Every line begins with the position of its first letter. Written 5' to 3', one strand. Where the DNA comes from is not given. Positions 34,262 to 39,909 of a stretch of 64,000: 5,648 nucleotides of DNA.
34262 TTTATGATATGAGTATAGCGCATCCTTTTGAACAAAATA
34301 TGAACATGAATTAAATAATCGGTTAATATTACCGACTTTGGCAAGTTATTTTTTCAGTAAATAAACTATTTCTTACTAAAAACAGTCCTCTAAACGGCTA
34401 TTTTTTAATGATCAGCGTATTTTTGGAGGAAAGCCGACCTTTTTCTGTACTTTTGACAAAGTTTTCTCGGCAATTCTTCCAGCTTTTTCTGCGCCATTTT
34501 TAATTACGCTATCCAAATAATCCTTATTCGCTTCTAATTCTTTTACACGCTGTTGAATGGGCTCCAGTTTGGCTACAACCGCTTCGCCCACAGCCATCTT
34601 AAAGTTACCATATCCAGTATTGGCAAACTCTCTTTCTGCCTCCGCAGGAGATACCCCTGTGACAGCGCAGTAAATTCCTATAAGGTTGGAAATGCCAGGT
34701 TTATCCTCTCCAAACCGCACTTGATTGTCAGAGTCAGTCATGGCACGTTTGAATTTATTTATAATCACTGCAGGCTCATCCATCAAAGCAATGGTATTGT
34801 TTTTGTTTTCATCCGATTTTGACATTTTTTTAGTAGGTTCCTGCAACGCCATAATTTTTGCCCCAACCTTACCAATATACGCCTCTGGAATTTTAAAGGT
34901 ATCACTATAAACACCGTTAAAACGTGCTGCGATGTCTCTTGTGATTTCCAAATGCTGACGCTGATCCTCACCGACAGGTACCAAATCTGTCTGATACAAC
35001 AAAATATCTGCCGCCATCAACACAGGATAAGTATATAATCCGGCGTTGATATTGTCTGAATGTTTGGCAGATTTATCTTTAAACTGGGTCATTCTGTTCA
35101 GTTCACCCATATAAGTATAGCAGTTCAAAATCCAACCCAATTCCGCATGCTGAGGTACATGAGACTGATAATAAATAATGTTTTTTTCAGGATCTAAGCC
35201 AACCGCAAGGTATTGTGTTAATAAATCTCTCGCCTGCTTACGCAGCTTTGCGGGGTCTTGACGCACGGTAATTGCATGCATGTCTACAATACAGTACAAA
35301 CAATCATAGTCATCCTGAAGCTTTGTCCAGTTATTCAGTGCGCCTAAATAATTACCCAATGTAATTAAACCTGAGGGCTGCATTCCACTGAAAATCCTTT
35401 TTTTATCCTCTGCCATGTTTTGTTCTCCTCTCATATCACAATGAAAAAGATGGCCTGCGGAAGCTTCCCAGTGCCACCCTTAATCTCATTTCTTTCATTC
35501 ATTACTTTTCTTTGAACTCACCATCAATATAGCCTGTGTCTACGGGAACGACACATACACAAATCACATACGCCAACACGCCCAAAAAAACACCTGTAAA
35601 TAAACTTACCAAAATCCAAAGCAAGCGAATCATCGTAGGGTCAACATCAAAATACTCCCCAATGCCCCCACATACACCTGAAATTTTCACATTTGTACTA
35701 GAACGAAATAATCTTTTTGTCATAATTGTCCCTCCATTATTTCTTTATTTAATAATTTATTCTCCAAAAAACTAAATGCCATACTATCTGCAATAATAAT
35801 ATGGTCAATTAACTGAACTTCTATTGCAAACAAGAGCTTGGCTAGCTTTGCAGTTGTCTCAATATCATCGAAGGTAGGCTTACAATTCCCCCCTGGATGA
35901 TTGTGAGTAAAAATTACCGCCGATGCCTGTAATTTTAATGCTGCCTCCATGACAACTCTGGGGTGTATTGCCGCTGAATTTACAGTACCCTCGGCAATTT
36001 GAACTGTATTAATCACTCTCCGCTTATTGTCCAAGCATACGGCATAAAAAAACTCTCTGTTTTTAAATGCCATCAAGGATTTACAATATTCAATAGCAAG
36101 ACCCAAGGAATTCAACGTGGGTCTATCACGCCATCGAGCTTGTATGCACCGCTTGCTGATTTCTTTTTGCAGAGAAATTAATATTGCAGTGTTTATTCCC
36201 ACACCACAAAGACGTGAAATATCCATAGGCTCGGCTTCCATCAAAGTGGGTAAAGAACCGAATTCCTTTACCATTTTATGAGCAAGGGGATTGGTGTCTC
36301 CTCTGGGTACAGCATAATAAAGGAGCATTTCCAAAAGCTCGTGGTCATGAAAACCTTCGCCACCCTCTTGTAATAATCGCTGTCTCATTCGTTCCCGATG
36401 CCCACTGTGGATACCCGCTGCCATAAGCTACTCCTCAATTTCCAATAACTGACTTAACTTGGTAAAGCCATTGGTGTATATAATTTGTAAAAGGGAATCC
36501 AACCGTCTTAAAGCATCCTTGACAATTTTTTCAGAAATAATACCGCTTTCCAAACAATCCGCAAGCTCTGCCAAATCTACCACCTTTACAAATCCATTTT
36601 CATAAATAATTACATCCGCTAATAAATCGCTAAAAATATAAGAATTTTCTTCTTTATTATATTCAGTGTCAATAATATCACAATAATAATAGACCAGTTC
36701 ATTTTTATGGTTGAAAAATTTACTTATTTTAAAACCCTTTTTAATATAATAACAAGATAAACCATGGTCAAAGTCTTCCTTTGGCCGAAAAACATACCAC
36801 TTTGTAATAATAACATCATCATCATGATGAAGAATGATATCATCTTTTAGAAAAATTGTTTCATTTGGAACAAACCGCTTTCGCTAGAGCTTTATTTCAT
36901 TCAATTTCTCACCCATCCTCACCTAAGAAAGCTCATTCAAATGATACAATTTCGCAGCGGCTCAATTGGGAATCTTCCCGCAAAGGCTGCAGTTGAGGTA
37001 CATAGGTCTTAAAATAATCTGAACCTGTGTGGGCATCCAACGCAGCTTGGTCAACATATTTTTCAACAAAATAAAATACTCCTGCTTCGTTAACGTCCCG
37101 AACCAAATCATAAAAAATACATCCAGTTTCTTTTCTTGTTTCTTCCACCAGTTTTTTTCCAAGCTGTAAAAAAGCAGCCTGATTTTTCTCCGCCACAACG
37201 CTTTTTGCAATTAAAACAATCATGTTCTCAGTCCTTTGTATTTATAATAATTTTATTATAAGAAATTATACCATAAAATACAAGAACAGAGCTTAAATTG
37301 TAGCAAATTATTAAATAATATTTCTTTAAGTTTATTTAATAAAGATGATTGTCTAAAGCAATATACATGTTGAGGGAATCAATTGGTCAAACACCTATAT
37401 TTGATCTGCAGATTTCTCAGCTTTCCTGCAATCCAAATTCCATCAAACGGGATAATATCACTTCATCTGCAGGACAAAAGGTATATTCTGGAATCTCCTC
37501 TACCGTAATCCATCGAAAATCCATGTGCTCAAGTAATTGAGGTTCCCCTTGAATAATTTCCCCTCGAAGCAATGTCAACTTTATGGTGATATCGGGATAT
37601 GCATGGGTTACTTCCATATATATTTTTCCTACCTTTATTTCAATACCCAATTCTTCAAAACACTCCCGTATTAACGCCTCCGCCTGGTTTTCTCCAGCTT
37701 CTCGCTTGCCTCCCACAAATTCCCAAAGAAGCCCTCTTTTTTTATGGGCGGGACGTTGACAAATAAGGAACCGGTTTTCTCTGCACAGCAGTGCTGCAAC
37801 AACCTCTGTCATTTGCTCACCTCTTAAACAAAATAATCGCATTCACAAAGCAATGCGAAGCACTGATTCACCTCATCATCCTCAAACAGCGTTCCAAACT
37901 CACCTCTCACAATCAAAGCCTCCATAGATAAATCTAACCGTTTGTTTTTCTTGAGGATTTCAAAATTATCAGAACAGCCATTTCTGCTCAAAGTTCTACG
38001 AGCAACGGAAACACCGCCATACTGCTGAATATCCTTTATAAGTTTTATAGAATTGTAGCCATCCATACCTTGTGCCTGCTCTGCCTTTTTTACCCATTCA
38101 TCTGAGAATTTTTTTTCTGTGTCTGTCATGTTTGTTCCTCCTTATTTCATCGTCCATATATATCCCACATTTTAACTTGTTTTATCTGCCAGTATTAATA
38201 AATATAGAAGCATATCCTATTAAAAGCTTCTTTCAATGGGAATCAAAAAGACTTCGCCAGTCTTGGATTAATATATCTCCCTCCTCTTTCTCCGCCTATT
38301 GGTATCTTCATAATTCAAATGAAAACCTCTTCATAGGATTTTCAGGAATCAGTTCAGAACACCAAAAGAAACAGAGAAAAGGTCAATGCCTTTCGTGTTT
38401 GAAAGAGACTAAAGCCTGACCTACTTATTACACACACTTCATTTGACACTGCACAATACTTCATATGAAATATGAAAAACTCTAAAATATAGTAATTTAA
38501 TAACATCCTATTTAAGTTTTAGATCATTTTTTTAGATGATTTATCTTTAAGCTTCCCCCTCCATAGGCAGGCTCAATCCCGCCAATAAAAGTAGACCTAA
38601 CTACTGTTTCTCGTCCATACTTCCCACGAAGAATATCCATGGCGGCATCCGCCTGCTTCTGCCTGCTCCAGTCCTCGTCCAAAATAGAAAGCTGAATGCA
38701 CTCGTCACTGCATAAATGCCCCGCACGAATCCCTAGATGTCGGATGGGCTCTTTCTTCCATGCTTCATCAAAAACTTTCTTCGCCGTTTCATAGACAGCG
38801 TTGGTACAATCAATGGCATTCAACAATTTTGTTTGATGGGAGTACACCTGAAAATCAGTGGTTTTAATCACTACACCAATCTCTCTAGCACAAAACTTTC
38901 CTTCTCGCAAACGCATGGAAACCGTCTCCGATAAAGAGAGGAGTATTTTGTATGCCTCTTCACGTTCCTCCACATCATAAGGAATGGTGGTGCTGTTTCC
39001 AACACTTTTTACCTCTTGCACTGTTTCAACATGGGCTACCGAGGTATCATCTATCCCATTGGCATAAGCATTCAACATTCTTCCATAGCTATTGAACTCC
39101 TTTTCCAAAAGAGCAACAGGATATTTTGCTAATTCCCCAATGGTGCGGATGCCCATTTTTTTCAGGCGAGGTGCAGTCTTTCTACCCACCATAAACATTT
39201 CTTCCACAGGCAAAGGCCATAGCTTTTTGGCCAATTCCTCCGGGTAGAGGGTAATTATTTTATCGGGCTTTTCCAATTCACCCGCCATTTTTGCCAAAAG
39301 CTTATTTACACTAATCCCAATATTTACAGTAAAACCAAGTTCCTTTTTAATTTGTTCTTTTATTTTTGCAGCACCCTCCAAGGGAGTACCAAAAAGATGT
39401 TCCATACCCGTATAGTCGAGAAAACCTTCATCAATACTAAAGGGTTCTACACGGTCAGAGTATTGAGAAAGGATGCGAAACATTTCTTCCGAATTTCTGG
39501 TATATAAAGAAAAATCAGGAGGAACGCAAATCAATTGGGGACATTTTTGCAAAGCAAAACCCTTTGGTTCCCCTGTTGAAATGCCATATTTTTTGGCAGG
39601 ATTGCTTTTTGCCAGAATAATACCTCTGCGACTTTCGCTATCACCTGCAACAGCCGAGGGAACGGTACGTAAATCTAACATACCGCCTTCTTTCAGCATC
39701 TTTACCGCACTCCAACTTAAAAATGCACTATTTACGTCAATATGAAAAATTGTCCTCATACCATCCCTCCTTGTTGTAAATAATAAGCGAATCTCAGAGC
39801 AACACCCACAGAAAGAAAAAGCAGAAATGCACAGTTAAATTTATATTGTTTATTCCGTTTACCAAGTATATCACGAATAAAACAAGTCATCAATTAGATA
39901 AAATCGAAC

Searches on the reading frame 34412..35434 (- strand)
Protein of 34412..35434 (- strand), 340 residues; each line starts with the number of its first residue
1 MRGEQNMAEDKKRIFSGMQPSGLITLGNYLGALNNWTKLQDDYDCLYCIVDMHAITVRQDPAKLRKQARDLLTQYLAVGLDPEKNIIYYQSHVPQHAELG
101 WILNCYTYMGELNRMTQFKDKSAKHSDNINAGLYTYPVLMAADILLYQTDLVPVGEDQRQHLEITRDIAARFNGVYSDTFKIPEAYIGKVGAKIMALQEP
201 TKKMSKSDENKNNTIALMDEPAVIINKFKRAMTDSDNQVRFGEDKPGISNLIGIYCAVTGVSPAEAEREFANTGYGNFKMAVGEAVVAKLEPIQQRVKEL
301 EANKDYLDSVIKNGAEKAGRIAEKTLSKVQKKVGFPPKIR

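Call 8: search_protein_families(library=pfam, proteins=[window:34412-35434:-], max_evalue=0.001)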
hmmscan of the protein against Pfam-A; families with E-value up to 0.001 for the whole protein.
window:34412-35434:- (340 aa): 1 family
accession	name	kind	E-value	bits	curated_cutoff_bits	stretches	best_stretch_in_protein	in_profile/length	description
PF00579.31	tRNA-synt_1b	-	1.8e-78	264.3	21.1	1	10-289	4-290/292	tRNA synthetases class I (W and Y)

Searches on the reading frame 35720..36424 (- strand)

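Call 8: search_protein_families(library=pfam, proteins=[window:35720-36424:-], max_evalue=0.001)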
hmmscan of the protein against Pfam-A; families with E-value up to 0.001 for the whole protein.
window:35720-36424:- (234 aa): 2 families
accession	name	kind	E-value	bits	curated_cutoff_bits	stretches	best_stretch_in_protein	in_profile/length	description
PF04002.20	RadC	-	5.6e-36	123.6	22.1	1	109-223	6-120/121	RadC-like JAB domain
PF20582.4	UPF0758_N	-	3.7e-06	27.4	27.1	1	10-80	7-76/77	UPF0758 N-terminal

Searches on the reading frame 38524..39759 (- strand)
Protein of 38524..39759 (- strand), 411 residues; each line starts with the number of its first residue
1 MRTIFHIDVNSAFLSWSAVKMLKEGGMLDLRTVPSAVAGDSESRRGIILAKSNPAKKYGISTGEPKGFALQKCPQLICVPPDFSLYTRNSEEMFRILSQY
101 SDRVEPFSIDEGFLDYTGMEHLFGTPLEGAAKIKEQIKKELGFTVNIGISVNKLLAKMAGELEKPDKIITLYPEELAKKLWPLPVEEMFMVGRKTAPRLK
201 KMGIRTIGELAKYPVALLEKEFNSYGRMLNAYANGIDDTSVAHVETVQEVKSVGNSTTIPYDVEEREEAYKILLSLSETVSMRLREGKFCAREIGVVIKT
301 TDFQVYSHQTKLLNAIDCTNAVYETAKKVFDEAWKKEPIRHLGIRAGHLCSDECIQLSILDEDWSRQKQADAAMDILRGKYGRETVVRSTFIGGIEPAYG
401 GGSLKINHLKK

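Call 8: search_protein_families(library=pfam, proteins=[window:38524-39759:-], max_evalue=0.001)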
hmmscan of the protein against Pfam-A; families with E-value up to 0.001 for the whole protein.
window:38524-39759:- (411 aa): 4 families
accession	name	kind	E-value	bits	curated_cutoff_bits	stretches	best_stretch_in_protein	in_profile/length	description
PF00817.25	IMS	-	3.5e-39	134.5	23.2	1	7-160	1-147/148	impB/mucB/samB family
PF11799.13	IMS_C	-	4.1e-26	92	20.7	1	251-358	2-108/109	impB/mucB/samB family C-terminal domain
PF11798.14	IMS_HHH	-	2.7e-07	30.9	24.4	1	173-204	1-32/32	IMS family HHH motif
PF21999.2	IMS_HHH_1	-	1.3e-06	29.2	27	1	191-237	6-53/53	DNA polymerase-iota, thumb domain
